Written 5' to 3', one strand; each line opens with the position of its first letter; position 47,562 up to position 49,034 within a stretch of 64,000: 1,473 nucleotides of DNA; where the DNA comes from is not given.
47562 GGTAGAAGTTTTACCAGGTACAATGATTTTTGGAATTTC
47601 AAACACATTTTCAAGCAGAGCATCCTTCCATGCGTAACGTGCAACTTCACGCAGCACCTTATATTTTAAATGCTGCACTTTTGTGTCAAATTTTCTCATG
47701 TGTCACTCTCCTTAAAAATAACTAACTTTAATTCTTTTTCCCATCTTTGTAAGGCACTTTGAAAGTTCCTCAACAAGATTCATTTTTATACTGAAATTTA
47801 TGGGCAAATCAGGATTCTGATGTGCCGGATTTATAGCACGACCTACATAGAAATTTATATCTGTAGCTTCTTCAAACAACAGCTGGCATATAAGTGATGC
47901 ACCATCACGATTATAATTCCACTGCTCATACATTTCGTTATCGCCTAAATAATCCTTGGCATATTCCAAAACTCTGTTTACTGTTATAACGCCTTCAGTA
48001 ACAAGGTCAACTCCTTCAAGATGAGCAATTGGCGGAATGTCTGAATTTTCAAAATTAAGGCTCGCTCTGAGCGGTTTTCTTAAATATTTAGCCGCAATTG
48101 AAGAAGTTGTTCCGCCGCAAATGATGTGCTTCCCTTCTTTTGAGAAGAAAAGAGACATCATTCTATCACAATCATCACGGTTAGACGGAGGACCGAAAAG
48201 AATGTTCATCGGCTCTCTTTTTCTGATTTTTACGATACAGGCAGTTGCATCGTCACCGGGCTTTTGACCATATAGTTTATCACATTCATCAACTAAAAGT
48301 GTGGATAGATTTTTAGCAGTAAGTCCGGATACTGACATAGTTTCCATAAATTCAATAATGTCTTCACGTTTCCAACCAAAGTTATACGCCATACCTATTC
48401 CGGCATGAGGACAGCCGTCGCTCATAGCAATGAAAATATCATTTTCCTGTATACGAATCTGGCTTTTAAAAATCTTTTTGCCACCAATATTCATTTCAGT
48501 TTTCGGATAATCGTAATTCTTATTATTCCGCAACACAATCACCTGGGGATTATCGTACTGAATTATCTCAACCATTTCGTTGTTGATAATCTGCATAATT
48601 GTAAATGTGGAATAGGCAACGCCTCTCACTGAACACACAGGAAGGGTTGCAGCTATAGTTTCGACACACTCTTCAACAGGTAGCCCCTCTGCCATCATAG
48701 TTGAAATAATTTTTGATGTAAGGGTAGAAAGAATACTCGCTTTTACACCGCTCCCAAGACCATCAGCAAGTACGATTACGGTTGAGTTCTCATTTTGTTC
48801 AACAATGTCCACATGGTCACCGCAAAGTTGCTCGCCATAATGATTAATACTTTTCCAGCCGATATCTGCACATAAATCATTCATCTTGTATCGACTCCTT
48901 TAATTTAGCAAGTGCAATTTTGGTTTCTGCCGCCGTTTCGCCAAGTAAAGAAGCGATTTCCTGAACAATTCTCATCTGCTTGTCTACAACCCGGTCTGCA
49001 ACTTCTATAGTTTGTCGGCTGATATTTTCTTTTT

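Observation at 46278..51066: hfsABCD-like hydrogen-sensing module joined head-to-tail to the fumarate-reduction genes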

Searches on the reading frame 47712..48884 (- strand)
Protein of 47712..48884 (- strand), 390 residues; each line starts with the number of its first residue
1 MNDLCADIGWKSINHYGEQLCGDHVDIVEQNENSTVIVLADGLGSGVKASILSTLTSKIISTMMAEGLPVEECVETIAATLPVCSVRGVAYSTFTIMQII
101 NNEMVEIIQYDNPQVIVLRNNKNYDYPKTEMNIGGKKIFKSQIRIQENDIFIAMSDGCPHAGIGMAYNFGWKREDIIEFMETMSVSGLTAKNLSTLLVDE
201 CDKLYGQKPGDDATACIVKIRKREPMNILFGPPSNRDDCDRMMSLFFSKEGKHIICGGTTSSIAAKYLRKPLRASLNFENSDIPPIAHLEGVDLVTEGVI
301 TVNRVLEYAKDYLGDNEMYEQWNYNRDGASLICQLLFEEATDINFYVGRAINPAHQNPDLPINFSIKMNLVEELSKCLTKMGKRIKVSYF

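Call 4: search_protein_families(library=pfam, proteins=[window:47712-48884:-], max_evalue=0.001)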
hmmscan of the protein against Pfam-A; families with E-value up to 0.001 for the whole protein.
window:47712-48884:- (390 aa): 1 family
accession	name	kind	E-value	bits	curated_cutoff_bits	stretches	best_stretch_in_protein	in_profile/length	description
PF07228.17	SpoIIE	-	3.1e-14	53.8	25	1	32-220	2-191/192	Stage II sporulation protein E (SpoIIE)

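Call 27: search_protein_families(library=ncbifam, proteins=[window:47712-48884:-], max_evalue=0.00001)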
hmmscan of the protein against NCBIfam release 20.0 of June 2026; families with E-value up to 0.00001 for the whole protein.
window:47712-48884:- (390 aa): 1 family
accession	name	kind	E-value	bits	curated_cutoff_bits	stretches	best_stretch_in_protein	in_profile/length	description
TIGR02865.1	spore_II_E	equivalog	1.5e-10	39.8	490.8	1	8-220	554-763/764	stage II sporulation protein E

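Call 50: find_homologous_proteins(query=window:47712-48884:-, max_evalue=0.00001)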
Query window:47712-48884:- (390 aa): 8000 proteins with E <= 0.00001 among 8000 candidates; the best 120 are listed.
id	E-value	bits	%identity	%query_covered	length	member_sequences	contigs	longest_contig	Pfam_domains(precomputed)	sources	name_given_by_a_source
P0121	9.5e-264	892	100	100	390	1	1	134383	PF07228.18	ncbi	-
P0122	1.6e-253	859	96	100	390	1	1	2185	PF07228.18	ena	-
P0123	1.9e-252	855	95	100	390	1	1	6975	PF07228.18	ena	-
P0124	2.7e-252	855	95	100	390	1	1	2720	PF07228.18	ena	-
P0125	3.7e-252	854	95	100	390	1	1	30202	PF07228.18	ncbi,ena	-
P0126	5.0e-252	854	95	100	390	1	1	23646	PF07228.18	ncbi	-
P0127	8.1e-252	853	94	100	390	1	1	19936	PF07228.18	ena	-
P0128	4.1e-251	851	95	100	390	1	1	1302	PF07228.18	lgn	-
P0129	4.4e-251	851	94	100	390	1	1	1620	PF07228.18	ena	-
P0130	7.3e-251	850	94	100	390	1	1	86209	PF07228.18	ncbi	-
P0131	1.5e-250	849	94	100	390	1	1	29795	PF07228.18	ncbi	-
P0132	6.9e-250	847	94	100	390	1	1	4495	PF07228.18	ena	-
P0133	7.1e-250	847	94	100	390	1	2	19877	PF07228.18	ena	-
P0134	9.9e-250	846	94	100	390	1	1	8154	PF07228.18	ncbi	-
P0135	6.0e-249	844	93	100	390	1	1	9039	PF07228.18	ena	-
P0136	1.3e-248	843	94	100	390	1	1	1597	PF07228.18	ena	-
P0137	1.5e-248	842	93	100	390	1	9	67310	PF07228.18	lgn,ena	-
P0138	2.7e-248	841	93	100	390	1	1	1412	PF07228.18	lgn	-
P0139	5.2e-248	841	93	100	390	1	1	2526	PF07228.18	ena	-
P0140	6.1e-248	840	93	100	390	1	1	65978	PF07228.18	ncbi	-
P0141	1.2e-247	839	93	100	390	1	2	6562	PF07228.18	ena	-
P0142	2.3e-247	838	92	100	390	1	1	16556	PF07228.18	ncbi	-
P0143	2.4e-247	838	93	100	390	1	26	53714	PF07228.18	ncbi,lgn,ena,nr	ncbi:MAG: SpoIIE family protein phosphatase [Clostridia bacterium]|nr:SpoIIE family protein phosphat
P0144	5.6e-247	837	93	100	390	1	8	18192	PF07228.18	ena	-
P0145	6.3e-247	837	93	100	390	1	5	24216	PF07228.18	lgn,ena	-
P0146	1.9e-246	835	93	100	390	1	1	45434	PF07228.18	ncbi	-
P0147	2.0e-246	835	93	100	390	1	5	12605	PF07228.18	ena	-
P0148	2.3e-246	835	93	100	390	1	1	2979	PF07228.18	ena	-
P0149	2.5e-246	835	92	100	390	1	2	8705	PF07228.18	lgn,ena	-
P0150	2.9e-246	835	93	100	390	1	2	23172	PF07228.18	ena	-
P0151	3.0e-246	835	93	100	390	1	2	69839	PF07228.18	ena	-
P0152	6.5e-246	834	92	100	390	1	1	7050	PF07228.18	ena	-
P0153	9.1e-246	833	93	100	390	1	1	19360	PF07228.18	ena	-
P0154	9.5e-246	833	93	100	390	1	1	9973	PF07228.18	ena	-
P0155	1.1e-245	833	92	100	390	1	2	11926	PF07228.18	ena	-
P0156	1.2e-245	833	93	100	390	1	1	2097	PF07228.18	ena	-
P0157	2.1e-245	832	93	100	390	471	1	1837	PF07228.18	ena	-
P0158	2.6e-245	832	92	100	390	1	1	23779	PF07228.18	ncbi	-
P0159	2.6e-245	832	92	100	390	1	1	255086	PF07228.18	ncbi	-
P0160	3.5e-245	831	93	100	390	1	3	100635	PF07228.18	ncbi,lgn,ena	-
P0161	1.3e-244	829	92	100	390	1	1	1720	PF07228.18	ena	-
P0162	1.7e-244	829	92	100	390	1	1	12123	PF07228.18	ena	-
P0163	1.9e-244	829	92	100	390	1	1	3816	PF07228.18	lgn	-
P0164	2.8e-244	828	92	100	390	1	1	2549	PF07228.18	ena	-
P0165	9.3e-244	827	91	100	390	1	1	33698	PF07228.18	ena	-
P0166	1.1e-243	826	92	100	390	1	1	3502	PF07228.18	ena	-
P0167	1.2e-243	826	92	100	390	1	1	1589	PF07228.18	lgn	-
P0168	1.3e-243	826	91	100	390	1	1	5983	PF07228.18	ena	-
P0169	1.5e-243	826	91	100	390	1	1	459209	PF07228.18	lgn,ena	-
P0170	3.1e-243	825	92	100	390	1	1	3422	PF07228.18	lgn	-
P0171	3.8e-243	825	91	100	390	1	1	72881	PF07228.18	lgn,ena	-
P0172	4.2e-243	824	92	100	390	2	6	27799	PF07228.18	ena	-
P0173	6.3e-243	824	92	100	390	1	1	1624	PF07228.18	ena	-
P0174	6.7e-243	824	90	100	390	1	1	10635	PF07228.18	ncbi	-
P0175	1.1e-242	823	92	100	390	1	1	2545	PF07228.18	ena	-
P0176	1.2e-242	823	91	100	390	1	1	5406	PF07228.18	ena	-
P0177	1.7e-242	822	92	100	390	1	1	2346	PF07228.18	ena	-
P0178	1.7e-242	822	91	100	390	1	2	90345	PF07228.18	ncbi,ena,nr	ncbi:MAG: SpoIIE family protein phosphatase [Clostridia bacterium]|nr:SpoIIE family protein phosphat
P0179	2.3e-242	822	92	100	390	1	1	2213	PF07228.18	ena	-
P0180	3.0e-242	822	92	100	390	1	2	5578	PF07228.18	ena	-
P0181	4.0e-242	821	92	100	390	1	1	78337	PF07228.18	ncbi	-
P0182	4.2e-242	821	92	100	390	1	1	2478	PF07228.18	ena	-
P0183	5.7e-242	821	91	100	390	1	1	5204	PF07228.18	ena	-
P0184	5.8e-242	821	91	100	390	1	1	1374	PF07228.18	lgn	-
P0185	7.3e-242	820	91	100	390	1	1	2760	PF07228.18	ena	-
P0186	7.4e-242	820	91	100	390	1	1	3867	PF07228.18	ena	-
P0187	8.1e-242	820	91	100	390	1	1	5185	PF07228.18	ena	-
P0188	9.7e-242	820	91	100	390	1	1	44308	PF07228.18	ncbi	-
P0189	1.0e-241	820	91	100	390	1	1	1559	PF07228.18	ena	-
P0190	1.0e-241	820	91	100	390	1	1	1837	PF07228.18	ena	-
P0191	1.0e-241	820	91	100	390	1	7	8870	PF07228.18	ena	-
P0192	1.1e-241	820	91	100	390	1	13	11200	PF07228.18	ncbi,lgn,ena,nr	ncbi:MAG: SpoIIE family protein phosphatase [Clostridia bacterium]|nr:SpoIIE family protein phosphat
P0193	1.1e-241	820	91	100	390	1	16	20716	PF07228.18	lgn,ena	-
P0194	1.2e-241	820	91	100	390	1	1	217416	PF07228.18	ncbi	-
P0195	1.3e-241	819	91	100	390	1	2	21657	PF07228.18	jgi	jgi:hypothetical protein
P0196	1.5e-241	819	91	100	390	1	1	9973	PF07228.18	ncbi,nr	ncbi:MAG: SpoIIE family protein phosphatase [Clostridia bacterium]|nr:SpoIIE family protein phosphat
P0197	2.1e-241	819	91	100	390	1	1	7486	PF07228.18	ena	-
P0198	2.6e-241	818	91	100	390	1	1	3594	PF07228.18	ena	-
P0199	2.6e-241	818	91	100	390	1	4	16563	PF07228.18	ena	-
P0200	2.6e-241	818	91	100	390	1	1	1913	PF07228.18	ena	-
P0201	2.6e-241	818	91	100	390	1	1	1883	PF07228.18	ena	-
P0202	2.6e-241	818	91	100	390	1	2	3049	PF07228.18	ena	-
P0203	2.7e-241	818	91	100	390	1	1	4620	PF07228.18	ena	-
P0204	3.0e-241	818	91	100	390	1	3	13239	PF07228.18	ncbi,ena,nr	ncbi:MAG: SpoIIE family protein phosphatase [Clostridia bacterium]|nr:SpoIIE family protein phosphat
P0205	3.0e-241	818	91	100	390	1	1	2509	PF07228.18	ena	-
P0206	3.1e-241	818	91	100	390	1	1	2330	PF07228.18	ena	-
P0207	3.1e-241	818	92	100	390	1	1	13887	PF07228.18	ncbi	-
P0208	3.4e-241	818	91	100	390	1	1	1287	PF07228.18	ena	-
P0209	3.6e-241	818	91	100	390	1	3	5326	PF07228.18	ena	-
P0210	3.6e-241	818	91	100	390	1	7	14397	PF07228.18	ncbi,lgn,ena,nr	ncbi:MAG: SpoIIE family protein phosphatase [Clostridia bacterium]|nr:SpoIIE family protein phosphat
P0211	3.6e-241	818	91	100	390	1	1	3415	PF07228.18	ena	-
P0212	3.8e-241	818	91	100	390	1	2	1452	PF07228.18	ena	-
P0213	3.8e-241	818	91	100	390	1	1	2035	PF07228.18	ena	-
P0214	3.9e-241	818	91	100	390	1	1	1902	PF07228.18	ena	-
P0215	3.9e-241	818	91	100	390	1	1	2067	PF07228.18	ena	-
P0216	3.9e-241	818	91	100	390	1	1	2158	PF07228.18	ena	-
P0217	4.0e-241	818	91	100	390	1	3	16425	PF07228.18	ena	-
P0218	4.0e-241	818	91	100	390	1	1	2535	PF07228.18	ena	-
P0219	4.1e-241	818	91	100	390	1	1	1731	PF07228.18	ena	-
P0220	4.5e-241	818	91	100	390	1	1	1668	PF07228.18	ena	-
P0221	5.0e-241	818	91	100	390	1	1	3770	PF07228.18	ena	-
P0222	5.0e-241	818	91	100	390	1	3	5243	PF07228.18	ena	-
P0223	5.1e-241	818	91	100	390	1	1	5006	PF07228.18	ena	-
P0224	5.1e-241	817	91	100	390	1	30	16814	PF07228.18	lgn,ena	-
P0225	5.2e-241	817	91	100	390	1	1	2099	PF07228.18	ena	-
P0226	5.2e-241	817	91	100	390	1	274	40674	PF07228.18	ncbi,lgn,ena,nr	ncbi:MAG: SpoIIE family protein phosphatase [Clostridia bacterium]|nr:SpoIIE family protein phosphat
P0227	5.3e-241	817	91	100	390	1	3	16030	PF07228.18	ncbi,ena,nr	ncbi:MAG: SpoIIE family protein phosphatase [Lachnospiraceae bacterium]|nr:SpoIIE family protein pho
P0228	6.8e-241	817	91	100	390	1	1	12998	PF07228.18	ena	-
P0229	7.0e-241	817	91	100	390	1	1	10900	PF07228.18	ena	-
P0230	7.1e-241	817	91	100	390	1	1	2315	PF07228.18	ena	-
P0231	7.1e-241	817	91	100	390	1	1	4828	PF07228.18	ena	-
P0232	7.2e-241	817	91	100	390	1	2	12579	PF07228.18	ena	-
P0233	7.2e-241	817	91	100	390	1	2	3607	PF07228.18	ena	-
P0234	7.3e-241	817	91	100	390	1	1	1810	PF07228.18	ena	-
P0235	7.4e-241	817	91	100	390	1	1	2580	PF07228.18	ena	-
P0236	7.7e-241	817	90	100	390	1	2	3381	PF07228.18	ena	-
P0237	9.4e-241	817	91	100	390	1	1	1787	PF07228.18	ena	-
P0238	9.8e-241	817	91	100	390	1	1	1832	PF07228.18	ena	-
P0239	9.9e-241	817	91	100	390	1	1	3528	PF07228.18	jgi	-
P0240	1.0e-240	817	91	100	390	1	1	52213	PF07228.18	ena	-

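Call 51: find_encoding_contigs(protein=P0121, flank=10000, max_places=3)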
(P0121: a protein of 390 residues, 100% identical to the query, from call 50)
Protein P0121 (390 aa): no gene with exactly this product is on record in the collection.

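Call 58: search_protein_representatives(protein=window:47712-48884:-)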
Query: 390 residues. Proteins with E-value up to 0.001 (for the whole library): 2072; up to 1e-10: 1381; up to 1e-30: 535. The best 150 are listed.
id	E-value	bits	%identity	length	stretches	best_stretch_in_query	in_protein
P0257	1.0e-180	617.4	69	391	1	1-390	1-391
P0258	2.3e-153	527.3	58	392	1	3-390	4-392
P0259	2.2e-131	455.0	53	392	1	1-390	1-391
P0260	2.3e-131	454.9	52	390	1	1-390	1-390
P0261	2.9e-131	454.6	79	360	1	1-247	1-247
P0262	2.4e-126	438.4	50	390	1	1-388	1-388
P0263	1.1e-118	413.2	50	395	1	11-390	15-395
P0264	1.3e-118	412.9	63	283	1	83-361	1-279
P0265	1.3e-117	409.7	49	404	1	4-389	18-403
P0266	3.4e-117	408.3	49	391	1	1-390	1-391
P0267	4.8e-116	404.5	79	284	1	1-224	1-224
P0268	5.3e-115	401.1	48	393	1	7-390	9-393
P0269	1.1e-112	393.4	50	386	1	1-390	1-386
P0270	2.6e-112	392.2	44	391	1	2-390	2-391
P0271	8.0e-112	390.6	47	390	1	1-388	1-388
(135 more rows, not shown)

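Call 62: predict_structure(alignment_id=A1)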
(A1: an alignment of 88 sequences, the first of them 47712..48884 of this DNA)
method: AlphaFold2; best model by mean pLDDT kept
length: 390 residues; sequences in the alignment: 88
mean_pLDDT: 92.8   pTM: 0.90
mean pLDDT of the five models: 92.8, 92.7, 92.6, 92.3, 91.9
residues with pLDDT >= 90: 324; 70-90: 46; 50-70: 19; < 50: 1
segments of 3 or more residues with pLDDT < 50: none
pLDDT, mean of each block of 10 residues (from residue 1): 89 96 96 94 91 96 95 90 71 95 97 97 98 93 98 96 64 95 94 96 94 97 97 96 98 97 98 89 92 96 97 93 95 97 97 72 77 97 97
secondary structure, 60 per line:
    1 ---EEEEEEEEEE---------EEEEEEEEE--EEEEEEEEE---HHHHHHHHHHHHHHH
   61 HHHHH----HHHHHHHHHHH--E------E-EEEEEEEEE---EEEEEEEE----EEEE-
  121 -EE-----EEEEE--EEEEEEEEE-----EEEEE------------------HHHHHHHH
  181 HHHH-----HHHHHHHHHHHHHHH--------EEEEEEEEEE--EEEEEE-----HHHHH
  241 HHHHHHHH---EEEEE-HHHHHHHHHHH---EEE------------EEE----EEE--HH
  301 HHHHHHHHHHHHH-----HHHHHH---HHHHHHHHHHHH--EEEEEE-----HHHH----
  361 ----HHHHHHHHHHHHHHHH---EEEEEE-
elements in order: E4-13 E23-31 E34-42 H46-65 H70-80 E92-100 E104-111 E116-119 E129-133 E136-144 E150-154 H173-184 H190-204 E213-222 E225-230 H236-248 E252-256 H258-268 E272-274 E287-289 E294-296 H299-313 H319-324 H328-339 E342-347 H353-356 H365-380 E384-389

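Call 64: fold_search(model_id=the predicted structure, library=pdb)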
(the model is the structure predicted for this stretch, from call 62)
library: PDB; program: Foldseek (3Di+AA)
matches with E <= 10: 1241; with E <= 0.001: 100
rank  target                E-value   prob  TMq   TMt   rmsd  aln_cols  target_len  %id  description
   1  5mqh                  3.7e-14  1.00  0.42  0.68   4.9       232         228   19  Structure of the Phosphatase Domain of the Cell Fate Determinant SpoIIE from Bacillus subtilis in a crystal form without (released 2017-05-31)
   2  3pu9_A                2.0e-13  1.00  0.48  0.77   3.3       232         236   19  Crystal structure of serine/threonine phosphatase Sphaerobacter thermophilus DSM 20745 (released 2010-12-22)
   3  5ucg_A                3.1e-12  1.00  0.47  0.53   3.5       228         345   18  Structure of the PP2C Phosphatase Domain and a Fragment of the Regulatory Domain of the Cell Fate Determinant SpoIIE f (released 2017-05-31)
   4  5ucg_E                3.1e-12  1.00  0.47  0.54   3.7       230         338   18  Structure of the PP2C Phosphatase Domain and a Fragment of the Regulatory Domain of the Cell Fate Determinant SpoIIE f (released 2017-05-31)
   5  5ucg_B                4.0e-12  1.00  0.46  0.53   3.7       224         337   19  Structure of the PP2C Phosphatase Domain and a Fragment of the Regulatory Domain of the Cell Fate Determinant SpoIIE f (released 2017-05-31)
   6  5ucg_D                1.4e-11  1.00  0.46  0.53   4.2       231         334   18  Structure of the PP2C Phosphatase Domain and a Fragment of the Regulatory Domain of the Cell Fate Determinant SpoIIE f (released 2017-05-31)
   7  5ucg_C                2.6e-11  1.00  0.45  0.53   3.7       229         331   17  Structure of the PP2C Phosphatase Domain and a Fragment of the Regulatory Domain of the Cell Fate Determinant SpoIIE f (released 2017-05-31)
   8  6ak7                  5.3e-11  1.00  0.38  0.55   6.2       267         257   12  Crystal structure of PPM1K-N94K (released 2019-09-11)
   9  3w40_A                1.5e-10  1.00  0.38  0.71   4.6       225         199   19  Crystal structure of RsbX in complex with magnesium in space group P1 (released 2014-01-22)
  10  3zt9                  2.6e-10  1.00  0.40  0.76   4.4       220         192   18  The bacterial stressosome: a modular system that has been adapted to control secondary messenger signaling (released 2012-02-22)
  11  3ke6_B                2.8e-10  1.00  0.47  0.52   5.2       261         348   14  The crystal structure of the RsbU and RsbW domains of Rv1364c from Mycobacterium tuberculosis (released 2010-11-10)
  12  3ke6_A                3.1e-10  1.00  0.45  0.49  11.2       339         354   14  The crystal structure of the RsbU and RsbW domains of Rv1364c from Mycobacterium tuberculosis (released 2010-11-10)
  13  4da1                  5.4e-10  1.00  0.38  0.54   6.6       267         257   13  Crystal structure of branched-chain alpha-ketoacid dehydrogenase phosphatase with Mg (II) ions at the active site (released 2012-02-08)
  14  2pk0_C                3.5e-09  1.00  0.41  0.63   6.0       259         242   13  Structure of the S. agalactiae serine/threonine phosphatase at 2.65 resolution (released 2007-06-12)
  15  2pk0_A                3.8e-09  1.00  0.42  0.63   6.2       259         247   14  Structure of the S. agalactiae serine/threonine phosphatase at 2.65 resolution (released 2007-06-12)
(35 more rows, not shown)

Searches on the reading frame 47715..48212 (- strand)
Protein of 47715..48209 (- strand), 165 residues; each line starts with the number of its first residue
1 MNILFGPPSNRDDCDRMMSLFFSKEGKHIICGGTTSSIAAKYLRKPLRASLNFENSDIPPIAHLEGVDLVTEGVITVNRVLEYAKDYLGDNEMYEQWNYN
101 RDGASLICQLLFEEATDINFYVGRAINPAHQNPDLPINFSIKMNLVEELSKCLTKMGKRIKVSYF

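Call 48: search_protein_families(library=pfam, proteins=[window:47715-48209:-], max_evalue=1)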
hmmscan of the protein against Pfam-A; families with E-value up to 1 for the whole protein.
seq(165 aa): 0 families

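Call 69: predict_structure(alignment_id=A2)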
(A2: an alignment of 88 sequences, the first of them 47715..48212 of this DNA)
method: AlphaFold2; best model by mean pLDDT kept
length: 166 residues; sequences in the alignment: 88
mean_pLDDT: 93.6   pTM: 0.88
mean pLDDT of the five models: 93.6, 93.5, 93.1, 93.1, 93.0
residues with pLDDT >= 90: 140; 70-90: 19; 50-70: 7; < 50: 0
segments of 3 or more residues with pLDDT < 50: none
pLDDT, mean of each block of 10 residues (from residue 1): 97 97 98 97 98 80 97 95 98 96 96 98 89 66 94 98 98
secondary structure, 60 per line:
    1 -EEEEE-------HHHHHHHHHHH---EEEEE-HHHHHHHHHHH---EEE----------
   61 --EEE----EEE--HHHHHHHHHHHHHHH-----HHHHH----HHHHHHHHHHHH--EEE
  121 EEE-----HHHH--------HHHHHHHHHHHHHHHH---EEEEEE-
elements in order: E2-6 H14-24 E28-32 H34-44 E48-50 E63-65 E70-72 H75-89 H95-99 H104-115 E118-123 H129-132 H141-156 E160-165

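Call 73: fold_search(model_id=the predicted structure, library=pdb)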
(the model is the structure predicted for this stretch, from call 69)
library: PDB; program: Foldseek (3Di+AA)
matches with E <= 10: 893; with E <= 0.001: 0
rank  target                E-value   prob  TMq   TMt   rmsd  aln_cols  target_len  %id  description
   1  8i3q_A                2.5e-02  0.38  0.29  0.10  17.1       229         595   10  Cryo-EM structure of Cas12g-sgRNA binary complex (released 2023-09-06)
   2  4p4n_B                3.7e-02  0.18  0.22  0.15  13.4       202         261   11  Crystal Structure of Mycobacterium tuberculosis Shikimate Dehydrogenase (released 2015-03-18)
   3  2ejb                  3.9e-02  0.44  0.32  0.30   8.9       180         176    9  Crystal Structure Of Phenylacrylic Acid Decarboxylase from Aquifex aeolicus (released 2008-03-18)
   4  6xmf_A                4.1e-02  0.25  0.27  0.10  17.0       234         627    9  Cryo-EM structure of Cas12g binary complex (released 2021-01-13)
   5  1ltk_B                5.3e-02  0.66  0.39  0.19   9.9       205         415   11  CRYSTAL STRUCTURE OF PHOSPHOGLYCERATE KINASE FROM PLASMODIUM FALCIPARUM, IN THE OPEN CONFORMATION (released 2003-07-29)
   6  8yl2_B                5.3e-02  0.18  0.25  0.17  13.4       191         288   10  Crystal Structure of Homo Tetrameric RagA-like small GTPase from Asgard Lokiarchaeota (LokiRagO) in complex with GTP (released 2025-09-10)
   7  3toz_A                5.6e-02  0.13  0.20  0.13  14.2       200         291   12  2.2 Angstrom Crystal Structure of Shikimate 5-dehydrogenase from Listeria monocytogenes in Complex with NAD. (released 2011-09-21)
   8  4p4l_B                6.3e-02  0.13  0.22  0.15  13.8       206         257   12  Crystal Structure of Mycobacterium tuberculosis Shikimate Dehydrogenase (released 2015-03-18)
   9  3toz_B                7.2e-02  0.12  0.20  0.13  14.5       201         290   10  2.2 Angstrom Crystal Structure of Shikimate 5-dehydrogenase from Listeria monocytogenes in Complex with NAD. (released 2011-09-21)
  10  3oz7_A                7.6e-02  0.51  0.37  0.18  10.0       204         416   12  Crystal Structure of 3-Phosphopglycerate Kinase of Plasmodium falciparum (released 2011-08-10)
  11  4ejs_A                8.1e-02  0.38  0.35  0.28   8.7       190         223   10  Structure of yeast elongator subcomplex Elp456 (released 2012-05-02)
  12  3wrw_C                8.1e-02  0.25  0.31  0.17  10.7       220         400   11  Crystal structure of the N-terminal domain of resistance protein (released 2014-08-13)
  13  3rok_A                9.7e-02  0.16  0.26  0.19  12.6       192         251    9  Crystal structure of human CD38 in complex with compound CZ-27 (released 2011-12-21)
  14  4rhe_C                1.0e-01  0.30  0.34  0.30   9.1       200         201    8  Crystal structure of UbiX, an aromatic acid decarboxylase from the Colwellia psychrerythraea 34H (released 2015-02-18)
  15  1kcf_A                1.0e-01  0.18  0.26  0.20  12.2       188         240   10  Crystal Structure of the Yeast Mitochondrial Holliday Junction Resolvase, Ydc2 (released 2001-11-28)
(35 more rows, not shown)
